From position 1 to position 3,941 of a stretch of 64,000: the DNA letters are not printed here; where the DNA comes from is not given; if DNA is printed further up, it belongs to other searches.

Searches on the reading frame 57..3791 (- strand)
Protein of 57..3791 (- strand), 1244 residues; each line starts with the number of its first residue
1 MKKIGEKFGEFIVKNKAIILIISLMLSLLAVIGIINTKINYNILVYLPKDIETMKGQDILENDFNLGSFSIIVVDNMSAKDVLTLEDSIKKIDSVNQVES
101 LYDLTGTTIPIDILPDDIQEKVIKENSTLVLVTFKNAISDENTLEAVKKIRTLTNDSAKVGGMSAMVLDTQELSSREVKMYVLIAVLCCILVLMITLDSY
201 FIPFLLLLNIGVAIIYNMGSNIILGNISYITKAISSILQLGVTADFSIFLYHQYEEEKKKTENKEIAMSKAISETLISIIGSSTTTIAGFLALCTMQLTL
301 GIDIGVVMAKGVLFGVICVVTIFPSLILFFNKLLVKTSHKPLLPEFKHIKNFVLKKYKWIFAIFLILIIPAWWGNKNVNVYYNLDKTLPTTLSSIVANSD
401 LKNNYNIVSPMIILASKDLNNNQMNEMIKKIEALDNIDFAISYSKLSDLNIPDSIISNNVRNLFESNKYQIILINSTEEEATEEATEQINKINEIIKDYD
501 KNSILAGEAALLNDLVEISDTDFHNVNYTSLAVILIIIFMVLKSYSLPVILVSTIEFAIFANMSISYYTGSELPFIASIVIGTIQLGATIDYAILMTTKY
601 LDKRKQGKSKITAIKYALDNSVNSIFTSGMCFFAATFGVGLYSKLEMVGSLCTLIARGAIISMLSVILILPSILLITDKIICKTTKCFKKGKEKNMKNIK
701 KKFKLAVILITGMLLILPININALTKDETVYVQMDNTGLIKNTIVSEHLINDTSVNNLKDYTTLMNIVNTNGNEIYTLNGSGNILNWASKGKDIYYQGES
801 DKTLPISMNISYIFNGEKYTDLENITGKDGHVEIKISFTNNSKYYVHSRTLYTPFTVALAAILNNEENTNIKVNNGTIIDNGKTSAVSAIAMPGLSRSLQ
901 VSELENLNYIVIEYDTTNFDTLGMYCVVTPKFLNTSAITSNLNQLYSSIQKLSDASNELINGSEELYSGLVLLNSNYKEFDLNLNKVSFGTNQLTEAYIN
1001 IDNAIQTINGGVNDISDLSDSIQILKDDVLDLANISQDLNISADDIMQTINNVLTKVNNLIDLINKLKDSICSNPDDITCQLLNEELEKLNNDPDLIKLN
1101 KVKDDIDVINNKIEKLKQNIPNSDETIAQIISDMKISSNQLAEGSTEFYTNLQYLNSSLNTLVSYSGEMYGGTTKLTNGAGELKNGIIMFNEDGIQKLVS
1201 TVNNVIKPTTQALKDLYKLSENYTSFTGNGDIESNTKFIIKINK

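Call 20: search_protein_families(library=pfam, proteins=[window:57-3791:-], max_evalue=0.00001)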
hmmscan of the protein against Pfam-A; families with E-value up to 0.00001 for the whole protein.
window:57-3791:- (1244 aa): 1 family
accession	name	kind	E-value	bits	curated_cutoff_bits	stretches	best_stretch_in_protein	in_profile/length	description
PF03176.21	MMPL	-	5.8e-56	190.3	20.5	2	47-333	3-305/333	MMPL family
